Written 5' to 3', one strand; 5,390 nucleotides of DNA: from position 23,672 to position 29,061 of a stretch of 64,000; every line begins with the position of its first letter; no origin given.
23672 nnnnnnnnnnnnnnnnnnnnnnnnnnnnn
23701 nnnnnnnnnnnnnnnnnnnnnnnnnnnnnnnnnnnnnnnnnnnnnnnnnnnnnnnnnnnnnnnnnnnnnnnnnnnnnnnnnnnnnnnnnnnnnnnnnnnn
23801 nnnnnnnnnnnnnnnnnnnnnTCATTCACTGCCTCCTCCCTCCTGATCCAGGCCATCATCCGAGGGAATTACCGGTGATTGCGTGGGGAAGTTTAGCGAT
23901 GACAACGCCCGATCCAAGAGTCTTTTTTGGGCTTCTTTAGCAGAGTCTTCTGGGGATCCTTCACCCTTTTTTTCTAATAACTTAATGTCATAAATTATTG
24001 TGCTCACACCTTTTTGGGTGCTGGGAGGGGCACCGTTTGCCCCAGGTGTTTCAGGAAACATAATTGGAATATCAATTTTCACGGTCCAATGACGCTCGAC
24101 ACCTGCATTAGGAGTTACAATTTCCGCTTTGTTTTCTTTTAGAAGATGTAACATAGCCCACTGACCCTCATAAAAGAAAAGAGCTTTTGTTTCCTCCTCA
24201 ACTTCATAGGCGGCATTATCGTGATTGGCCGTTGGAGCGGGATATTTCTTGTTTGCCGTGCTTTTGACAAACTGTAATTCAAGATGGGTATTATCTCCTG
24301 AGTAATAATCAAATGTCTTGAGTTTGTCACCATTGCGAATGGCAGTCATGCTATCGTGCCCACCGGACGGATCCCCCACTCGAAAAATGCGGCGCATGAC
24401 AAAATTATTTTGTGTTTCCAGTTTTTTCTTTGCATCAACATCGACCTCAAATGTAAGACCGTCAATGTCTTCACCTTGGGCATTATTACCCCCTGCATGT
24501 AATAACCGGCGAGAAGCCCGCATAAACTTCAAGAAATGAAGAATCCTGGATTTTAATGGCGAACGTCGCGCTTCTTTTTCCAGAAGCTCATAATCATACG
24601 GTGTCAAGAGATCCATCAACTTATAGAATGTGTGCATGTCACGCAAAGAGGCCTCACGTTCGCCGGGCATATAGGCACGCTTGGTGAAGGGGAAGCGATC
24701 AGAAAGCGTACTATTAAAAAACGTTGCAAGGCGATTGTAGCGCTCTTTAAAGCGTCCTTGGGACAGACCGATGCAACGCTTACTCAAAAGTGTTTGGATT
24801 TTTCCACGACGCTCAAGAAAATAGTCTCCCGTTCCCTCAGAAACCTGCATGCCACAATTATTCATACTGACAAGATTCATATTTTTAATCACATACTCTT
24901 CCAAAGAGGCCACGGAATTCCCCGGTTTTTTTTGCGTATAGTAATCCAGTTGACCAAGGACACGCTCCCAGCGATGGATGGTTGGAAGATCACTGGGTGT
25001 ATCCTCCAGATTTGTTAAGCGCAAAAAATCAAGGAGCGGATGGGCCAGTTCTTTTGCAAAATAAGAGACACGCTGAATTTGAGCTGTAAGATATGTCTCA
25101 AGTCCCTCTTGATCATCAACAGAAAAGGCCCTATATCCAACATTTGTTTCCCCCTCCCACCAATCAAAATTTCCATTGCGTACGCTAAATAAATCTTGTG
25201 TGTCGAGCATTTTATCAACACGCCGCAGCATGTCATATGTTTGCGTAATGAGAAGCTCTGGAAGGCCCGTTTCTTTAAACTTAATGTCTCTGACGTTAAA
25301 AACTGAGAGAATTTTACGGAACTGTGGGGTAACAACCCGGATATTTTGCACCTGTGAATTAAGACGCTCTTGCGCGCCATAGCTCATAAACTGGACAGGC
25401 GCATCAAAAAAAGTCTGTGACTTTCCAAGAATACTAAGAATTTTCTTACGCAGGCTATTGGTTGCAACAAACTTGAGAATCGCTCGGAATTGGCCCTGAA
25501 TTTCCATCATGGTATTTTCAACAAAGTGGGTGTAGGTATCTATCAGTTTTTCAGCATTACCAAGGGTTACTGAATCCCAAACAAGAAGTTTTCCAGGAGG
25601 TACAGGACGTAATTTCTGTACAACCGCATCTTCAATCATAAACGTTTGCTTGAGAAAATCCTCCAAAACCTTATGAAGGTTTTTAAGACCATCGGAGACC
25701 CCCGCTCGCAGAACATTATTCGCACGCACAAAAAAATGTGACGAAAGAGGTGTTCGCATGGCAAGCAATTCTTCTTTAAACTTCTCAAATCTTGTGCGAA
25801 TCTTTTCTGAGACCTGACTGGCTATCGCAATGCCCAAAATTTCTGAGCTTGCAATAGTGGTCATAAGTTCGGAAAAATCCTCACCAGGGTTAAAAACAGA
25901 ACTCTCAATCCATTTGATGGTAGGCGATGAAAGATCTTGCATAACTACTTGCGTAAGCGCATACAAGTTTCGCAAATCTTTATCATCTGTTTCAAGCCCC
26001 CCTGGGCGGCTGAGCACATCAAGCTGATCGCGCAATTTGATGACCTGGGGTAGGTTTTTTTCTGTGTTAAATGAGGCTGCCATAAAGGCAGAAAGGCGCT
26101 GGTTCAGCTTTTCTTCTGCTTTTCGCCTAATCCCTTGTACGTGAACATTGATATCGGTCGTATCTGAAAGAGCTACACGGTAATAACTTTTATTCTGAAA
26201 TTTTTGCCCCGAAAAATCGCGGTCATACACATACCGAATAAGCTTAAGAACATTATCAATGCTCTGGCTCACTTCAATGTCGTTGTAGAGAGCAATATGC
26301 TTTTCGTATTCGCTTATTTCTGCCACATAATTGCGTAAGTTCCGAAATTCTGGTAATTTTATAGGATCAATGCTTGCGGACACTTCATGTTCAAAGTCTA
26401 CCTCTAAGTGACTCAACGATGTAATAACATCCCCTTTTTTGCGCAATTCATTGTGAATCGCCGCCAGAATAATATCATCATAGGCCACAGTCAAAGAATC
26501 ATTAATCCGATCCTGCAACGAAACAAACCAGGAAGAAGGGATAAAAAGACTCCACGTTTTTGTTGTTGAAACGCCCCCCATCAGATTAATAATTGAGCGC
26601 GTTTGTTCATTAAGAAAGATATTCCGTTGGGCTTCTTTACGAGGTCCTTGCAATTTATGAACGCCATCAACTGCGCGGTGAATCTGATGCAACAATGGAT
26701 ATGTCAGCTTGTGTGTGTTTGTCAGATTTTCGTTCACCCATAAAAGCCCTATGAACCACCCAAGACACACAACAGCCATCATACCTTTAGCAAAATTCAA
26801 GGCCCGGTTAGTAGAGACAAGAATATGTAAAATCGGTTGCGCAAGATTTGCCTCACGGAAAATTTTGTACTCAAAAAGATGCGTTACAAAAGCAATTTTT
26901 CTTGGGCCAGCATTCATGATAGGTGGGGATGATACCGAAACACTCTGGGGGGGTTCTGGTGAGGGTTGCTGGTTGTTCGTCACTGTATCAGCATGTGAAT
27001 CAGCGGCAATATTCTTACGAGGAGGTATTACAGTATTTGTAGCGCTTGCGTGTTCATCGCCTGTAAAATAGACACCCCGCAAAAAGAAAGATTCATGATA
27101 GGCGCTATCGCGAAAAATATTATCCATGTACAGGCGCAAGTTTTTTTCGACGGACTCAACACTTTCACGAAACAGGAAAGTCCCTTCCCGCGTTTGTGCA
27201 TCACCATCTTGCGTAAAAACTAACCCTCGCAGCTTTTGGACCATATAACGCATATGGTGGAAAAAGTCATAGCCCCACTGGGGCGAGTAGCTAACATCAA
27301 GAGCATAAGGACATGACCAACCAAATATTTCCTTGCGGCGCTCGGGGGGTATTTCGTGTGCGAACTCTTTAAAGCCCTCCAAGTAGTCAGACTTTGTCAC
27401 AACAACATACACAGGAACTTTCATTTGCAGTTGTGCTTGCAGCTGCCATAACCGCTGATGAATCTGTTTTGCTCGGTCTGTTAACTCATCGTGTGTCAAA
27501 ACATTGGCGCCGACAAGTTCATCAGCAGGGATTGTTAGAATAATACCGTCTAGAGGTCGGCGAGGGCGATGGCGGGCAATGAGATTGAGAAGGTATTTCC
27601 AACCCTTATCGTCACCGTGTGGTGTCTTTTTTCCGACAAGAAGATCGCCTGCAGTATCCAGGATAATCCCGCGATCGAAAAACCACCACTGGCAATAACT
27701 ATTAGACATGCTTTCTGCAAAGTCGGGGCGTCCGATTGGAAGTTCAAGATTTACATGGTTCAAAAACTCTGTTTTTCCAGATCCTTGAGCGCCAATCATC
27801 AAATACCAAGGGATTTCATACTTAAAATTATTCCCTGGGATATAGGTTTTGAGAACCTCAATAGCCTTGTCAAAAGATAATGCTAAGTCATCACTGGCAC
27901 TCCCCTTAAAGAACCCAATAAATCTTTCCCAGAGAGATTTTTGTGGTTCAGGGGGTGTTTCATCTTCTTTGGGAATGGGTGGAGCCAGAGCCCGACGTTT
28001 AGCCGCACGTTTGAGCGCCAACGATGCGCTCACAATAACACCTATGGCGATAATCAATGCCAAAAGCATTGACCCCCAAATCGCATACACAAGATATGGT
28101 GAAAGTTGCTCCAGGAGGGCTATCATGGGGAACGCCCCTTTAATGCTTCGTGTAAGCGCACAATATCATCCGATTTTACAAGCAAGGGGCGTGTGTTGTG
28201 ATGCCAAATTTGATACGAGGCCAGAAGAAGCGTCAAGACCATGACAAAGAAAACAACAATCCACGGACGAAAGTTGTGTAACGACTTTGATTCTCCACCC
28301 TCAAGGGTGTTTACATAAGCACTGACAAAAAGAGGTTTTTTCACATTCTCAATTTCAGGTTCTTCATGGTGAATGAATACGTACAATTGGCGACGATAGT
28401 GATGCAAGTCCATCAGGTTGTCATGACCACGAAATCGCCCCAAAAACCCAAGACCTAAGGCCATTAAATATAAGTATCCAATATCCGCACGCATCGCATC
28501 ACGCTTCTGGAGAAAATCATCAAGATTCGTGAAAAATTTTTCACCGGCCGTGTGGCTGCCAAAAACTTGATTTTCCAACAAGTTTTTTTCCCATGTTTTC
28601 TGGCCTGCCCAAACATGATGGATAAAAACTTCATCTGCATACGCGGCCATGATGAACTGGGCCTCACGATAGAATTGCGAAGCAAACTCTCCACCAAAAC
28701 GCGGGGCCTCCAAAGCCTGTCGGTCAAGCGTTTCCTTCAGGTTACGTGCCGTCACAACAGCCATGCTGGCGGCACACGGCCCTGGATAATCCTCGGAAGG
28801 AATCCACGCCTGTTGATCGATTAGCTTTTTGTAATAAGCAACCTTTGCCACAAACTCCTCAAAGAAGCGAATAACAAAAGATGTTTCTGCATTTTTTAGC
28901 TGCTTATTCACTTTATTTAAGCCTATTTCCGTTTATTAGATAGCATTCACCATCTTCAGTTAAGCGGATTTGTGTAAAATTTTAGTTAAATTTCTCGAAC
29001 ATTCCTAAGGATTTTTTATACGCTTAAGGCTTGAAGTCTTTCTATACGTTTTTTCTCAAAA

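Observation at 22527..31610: Stand-alone T6SS membrane-complex/baseplate subcluster (SPOR-tssJ-tssK-tssL-tssM-tssA) with no sheath, tube, spike or ClpV genes nearby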

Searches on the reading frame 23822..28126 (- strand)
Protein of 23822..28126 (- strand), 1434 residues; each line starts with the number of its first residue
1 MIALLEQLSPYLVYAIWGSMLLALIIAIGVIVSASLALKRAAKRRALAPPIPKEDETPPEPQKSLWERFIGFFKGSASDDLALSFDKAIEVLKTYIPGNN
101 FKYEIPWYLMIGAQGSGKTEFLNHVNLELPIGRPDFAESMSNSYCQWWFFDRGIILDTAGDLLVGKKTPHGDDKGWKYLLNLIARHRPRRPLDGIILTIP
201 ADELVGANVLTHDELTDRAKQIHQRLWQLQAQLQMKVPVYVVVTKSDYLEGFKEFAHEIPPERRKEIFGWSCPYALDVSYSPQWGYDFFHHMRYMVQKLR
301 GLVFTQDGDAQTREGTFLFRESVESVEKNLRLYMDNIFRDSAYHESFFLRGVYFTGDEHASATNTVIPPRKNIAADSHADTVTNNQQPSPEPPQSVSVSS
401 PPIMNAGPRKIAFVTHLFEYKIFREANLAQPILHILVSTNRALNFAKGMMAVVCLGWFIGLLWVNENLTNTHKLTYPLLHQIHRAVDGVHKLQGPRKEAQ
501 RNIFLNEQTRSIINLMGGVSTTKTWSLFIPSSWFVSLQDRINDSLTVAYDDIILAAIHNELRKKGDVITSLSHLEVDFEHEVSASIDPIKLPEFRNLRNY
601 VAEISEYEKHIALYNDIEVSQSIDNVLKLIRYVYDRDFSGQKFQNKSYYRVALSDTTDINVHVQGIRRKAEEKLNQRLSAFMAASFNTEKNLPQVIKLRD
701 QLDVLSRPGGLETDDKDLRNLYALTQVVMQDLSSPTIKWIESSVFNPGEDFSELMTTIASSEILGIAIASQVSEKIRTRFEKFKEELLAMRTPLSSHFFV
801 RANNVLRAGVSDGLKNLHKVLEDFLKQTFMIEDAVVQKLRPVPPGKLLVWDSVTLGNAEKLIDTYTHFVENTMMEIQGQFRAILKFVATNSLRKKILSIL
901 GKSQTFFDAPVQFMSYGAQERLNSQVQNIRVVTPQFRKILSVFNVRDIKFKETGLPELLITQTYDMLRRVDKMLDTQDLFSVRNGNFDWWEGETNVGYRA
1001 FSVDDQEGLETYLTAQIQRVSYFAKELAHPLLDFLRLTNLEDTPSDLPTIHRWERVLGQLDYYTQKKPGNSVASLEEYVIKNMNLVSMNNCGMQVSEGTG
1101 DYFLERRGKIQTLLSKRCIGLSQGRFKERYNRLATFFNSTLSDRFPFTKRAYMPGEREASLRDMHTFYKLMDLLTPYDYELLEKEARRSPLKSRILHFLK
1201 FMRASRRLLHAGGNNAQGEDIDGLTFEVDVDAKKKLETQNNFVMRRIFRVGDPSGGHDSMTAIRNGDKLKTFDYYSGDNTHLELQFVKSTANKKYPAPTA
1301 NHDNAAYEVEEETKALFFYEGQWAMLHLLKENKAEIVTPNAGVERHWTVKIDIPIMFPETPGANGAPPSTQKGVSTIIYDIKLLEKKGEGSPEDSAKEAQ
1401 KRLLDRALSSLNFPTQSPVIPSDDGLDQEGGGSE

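Call 4: search_protein_families(library=pfam, proteins=[window:23822-28126:-])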
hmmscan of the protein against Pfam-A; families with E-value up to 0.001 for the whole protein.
window:23822-28126:- (1434 aa): 1 family
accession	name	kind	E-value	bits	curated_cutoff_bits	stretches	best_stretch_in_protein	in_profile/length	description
PF14331.11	IcmF-related_N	-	8.5e-55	186.3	25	1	171-434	3-243/259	IcmF-related N-terminal domain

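Call 7: search_protein_families(library=ncbifam, proteins=[window:23822-28126:-], max_evalue=0.1)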
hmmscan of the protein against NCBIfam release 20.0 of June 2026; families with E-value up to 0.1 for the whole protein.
window:23822-28126:- (1434 aa): 3 families
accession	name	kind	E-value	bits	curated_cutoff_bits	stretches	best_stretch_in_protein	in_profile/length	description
TIGR03348.1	VI_IcmF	equivalog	4.2e-72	243.6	388.15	1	24-473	36-459/1168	type VI secretion system membrane subunit TssM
NF038226.1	IcmF_IVB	equivalog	2.1e-06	25.9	1000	1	104-271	25-176/973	type IVB secretion system protein IcmF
NF034186.3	PRK14891.1-1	equivalog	0.097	12.6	73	0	1091-1119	7-35/51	50S ribosomal protein L24e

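Call 62: search_solved_structures(query=window:23822-28126:-, max_evalue=1)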
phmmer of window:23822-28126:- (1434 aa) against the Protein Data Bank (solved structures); distinct sequences matched with E-value up to 1: 0.
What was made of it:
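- Tried and rejected: TssM against PDB sequences gave no hit (call 62).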

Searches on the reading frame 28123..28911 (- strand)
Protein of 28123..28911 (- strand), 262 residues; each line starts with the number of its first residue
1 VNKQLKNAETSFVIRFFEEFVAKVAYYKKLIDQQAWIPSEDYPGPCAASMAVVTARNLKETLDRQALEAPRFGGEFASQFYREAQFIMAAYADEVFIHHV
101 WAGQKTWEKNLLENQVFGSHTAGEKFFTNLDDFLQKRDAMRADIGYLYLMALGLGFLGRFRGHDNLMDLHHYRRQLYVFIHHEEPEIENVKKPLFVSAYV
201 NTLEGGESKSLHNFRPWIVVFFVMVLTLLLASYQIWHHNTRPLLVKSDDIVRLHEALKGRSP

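Call 4: search_protein_families(library=pfam, proteins=[window:28123-28911:-])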
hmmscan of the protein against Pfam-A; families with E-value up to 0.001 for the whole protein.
window:28123-28911:- (262 aa): 1 family
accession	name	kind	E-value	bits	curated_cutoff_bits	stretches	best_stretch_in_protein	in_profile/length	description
PF09850.14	DotU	-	3.7e-24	85.9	27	1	77-231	49-200/205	Type VI secretion system protein DotU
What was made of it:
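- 28123..28911 (-): TssL (DotU family), short form (262 aa). It has a single C-terminal TM segment and no peptidoglycan-binding extension. PF09850 scores 86 bits (call 4).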

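Call 7: search_protein_families(library=ncbifam, proteins=[window:28123-28911:-], max_evalue=0.1)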
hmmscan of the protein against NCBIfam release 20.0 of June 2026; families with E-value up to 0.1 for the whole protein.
window:28123-28911:- (262 aa): 5 families
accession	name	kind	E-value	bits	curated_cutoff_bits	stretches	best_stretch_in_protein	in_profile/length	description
TIGR03349.1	IV_VI_DotU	subfamily_domain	2.1e-21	76.7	89.95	1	76-231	49-200/211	DotU/TssL family secretion system protein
NF005999.0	PRK08126.1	subfamily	2e-07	30.2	571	1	85-238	119-265/432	hypothetical protein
NF038228.1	IcmH_DotU_IVB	equivalog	4.9e-07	29.4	50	1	78-238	89-240/258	type IVB secretion system protein IcmH/DotU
NF038239.1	T6SS_TssL_short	exception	8e-07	28.7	180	1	93-224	65-189/207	type VI secretion system protein TssL, short form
NF005444.0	PRK07033.1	equivalog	9e-07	28.2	520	1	84-228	103-242/438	DotU family type VI secretion system protein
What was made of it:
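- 28123..28911 (-): TIGR03349 scores 77 bits, below its cutoff (call 7).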
